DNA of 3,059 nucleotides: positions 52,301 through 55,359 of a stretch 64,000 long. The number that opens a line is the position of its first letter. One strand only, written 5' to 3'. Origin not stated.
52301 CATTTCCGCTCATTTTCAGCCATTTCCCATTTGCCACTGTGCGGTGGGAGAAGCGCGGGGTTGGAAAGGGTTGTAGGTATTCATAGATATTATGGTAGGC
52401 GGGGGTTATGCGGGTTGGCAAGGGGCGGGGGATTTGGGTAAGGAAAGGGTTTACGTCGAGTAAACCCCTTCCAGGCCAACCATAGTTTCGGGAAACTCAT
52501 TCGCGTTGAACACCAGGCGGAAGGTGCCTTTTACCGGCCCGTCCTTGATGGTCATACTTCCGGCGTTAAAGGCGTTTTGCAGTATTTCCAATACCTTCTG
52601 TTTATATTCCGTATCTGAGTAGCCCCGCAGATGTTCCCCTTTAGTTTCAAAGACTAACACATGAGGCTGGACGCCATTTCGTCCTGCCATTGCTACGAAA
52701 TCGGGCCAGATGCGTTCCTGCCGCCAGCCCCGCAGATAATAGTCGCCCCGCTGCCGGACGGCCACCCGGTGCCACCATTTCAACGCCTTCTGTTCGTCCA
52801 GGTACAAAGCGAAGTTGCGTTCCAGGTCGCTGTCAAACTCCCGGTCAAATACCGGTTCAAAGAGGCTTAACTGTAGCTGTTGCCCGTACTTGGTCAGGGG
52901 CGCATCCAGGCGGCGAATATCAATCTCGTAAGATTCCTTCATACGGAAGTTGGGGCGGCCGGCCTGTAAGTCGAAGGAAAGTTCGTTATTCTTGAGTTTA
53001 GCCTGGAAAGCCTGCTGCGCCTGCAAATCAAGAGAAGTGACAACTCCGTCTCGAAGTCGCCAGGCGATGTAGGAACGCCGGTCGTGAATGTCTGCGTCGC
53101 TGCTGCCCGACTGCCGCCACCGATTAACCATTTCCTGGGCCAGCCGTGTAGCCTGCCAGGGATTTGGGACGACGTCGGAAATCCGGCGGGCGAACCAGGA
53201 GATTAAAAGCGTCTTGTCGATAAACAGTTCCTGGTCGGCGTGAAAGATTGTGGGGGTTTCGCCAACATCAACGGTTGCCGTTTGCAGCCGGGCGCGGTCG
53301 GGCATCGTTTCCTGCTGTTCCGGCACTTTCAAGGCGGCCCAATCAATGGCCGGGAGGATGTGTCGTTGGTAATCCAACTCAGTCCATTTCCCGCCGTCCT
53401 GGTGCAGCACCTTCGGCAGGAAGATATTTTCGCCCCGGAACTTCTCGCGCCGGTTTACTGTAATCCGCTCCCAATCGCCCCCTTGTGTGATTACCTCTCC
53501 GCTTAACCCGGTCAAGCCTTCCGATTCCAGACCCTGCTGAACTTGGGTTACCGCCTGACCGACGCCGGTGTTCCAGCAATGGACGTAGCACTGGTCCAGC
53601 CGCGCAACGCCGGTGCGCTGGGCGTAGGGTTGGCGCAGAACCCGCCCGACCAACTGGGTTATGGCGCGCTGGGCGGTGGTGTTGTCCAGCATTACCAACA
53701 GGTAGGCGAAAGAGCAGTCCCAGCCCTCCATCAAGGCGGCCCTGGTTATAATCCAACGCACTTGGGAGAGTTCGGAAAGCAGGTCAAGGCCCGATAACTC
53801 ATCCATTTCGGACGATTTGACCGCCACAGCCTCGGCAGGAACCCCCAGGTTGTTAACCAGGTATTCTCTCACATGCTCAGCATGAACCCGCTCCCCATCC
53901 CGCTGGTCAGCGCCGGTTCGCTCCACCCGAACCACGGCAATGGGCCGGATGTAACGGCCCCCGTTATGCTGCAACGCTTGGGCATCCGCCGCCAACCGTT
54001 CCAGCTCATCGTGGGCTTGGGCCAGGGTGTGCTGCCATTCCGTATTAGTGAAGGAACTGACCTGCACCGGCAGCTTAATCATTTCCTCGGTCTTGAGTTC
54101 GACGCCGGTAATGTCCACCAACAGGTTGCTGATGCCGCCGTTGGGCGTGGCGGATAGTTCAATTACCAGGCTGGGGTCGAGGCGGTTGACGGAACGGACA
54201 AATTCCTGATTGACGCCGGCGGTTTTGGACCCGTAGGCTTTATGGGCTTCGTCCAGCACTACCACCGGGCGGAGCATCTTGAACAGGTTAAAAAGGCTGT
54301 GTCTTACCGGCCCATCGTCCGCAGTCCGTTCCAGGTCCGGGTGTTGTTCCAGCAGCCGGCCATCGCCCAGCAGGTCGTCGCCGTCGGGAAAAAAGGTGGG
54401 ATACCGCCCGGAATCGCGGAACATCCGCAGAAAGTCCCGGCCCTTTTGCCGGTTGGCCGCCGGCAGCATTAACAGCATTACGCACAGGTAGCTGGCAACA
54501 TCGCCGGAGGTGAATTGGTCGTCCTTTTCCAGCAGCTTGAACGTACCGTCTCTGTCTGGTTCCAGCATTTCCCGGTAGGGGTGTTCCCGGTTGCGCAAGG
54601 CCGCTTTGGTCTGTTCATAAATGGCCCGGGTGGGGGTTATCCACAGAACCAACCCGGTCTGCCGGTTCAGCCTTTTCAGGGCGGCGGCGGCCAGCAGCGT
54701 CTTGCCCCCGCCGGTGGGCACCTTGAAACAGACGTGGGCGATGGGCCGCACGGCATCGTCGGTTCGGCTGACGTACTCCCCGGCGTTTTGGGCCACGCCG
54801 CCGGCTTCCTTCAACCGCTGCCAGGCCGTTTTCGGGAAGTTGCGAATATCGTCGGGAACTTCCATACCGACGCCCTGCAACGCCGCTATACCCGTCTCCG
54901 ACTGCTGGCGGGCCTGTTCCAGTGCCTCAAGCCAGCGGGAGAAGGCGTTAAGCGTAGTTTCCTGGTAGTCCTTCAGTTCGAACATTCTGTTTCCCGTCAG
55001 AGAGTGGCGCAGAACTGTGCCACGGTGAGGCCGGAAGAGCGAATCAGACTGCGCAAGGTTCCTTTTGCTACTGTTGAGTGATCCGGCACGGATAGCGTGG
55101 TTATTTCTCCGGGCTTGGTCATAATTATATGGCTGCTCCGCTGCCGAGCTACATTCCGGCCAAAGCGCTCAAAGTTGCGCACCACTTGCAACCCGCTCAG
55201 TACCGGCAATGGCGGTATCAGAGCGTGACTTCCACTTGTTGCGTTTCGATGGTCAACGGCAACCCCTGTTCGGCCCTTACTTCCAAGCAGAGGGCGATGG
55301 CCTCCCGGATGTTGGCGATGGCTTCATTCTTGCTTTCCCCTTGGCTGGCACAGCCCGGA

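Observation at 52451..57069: hicB-hicA toxin-antitoxin pair embedded between mod and res of a Type III R-M operon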

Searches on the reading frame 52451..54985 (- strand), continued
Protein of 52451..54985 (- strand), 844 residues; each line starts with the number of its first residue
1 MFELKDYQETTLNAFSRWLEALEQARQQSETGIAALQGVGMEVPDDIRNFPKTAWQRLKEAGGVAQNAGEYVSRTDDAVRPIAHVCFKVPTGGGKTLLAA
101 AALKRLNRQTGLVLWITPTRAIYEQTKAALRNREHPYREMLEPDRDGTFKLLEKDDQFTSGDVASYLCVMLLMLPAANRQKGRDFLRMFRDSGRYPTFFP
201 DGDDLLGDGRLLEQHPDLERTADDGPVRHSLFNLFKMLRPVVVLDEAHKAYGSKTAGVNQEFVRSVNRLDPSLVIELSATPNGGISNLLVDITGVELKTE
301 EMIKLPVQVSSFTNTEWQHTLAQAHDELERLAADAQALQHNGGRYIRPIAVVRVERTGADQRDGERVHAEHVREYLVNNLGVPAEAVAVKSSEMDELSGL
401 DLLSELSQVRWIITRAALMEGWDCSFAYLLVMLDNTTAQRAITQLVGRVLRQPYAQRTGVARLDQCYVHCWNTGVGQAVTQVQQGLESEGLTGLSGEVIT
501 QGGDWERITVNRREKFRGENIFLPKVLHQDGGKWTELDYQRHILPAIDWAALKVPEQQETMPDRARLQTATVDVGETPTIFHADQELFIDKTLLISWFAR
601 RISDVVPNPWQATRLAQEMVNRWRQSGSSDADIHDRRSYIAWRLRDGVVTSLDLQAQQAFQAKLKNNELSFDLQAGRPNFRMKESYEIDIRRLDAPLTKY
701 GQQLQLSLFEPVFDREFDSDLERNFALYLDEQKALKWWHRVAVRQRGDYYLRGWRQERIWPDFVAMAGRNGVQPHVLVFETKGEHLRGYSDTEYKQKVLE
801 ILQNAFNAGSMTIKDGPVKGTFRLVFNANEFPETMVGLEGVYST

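Call 63: get_annotated_region(hit=H4, flank=3500)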
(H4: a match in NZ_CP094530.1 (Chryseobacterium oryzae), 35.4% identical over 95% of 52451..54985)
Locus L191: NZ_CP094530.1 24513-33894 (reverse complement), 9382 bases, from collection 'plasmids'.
description: Chryseobacterium oryzae strain ADR-1 plasmid unnamed1, complete sequence
organism: Chryseobacterium oryzae (NCBI taxid 2929799)
taxonomy: Bacteria; Bacteroidota; Flavobacteriia; Flavobacteriales; Weeksellaceae; Chryseobacterium; Chryseobacterium oryzae
host: -; source: Single cell,Andong Sikhe (Andong rice punch); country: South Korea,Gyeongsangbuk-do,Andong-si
typing (MOB-suite, as given by PLSDB): non-mobilizable
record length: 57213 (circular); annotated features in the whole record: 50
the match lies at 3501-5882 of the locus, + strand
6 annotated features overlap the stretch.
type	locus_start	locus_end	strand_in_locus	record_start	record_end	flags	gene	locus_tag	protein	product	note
CDS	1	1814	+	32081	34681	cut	-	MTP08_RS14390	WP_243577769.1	AAA family ATPase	-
CDS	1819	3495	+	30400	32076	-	-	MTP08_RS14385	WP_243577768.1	site-specific DNA-methyltransferase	GO:0006306 - DNA methylation [Evidence IEA]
CDS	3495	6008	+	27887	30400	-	-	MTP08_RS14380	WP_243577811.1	DEAD/DEAH box helicase family protein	-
CDS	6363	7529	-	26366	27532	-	-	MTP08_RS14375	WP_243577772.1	IS91 family transposase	-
CDS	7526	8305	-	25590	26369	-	-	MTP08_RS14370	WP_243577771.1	tyrosine-type recombinase/integrase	GO:0015074 - DNA integration [Evidence IEA]; GO:0006310 - DNA recombination [Evidence IEA]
CDS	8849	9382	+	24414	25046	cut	-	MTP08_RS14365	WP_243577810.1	hypothetical protein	-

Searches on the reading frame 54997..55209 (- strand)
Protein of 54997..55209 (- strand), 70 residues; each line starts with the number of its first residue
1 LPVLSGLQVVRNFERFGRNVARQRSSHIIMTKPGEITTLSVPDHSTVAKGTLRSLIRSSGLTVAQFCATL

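Call 3: search_protein_families(library=pfam, proteins=[window:54997-55209:-], max_evalue=0.01)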
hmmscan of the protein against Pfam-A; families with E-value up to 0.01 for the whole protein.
window:54997-55209:- (70 aa): 1 family
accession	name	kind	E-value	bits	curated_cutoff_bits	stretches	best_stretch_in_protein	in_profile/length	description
PF07927.17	HicA_toxin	-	3.9e-12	46.5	27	1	8-61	3-58/58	HicA toxin of bacterial toxin-antitoxin,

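Call 4: search_protein_families(library=ncbifam, proteins=[window:54997-55209:-], max_evalue=0.01)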
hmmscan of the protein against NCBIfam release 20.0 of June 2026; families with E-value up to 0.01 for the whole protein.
window:54997-55209:- (70 aa): 0 families

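Call 8: search_protein_families(library=padloc, proteins=[window:54997-55209:-], max_evalue=0.01)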
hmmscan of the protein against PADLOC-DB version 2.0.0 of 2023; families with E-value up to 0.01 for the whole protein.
window:54997-55209:- (70 aa): 0 families
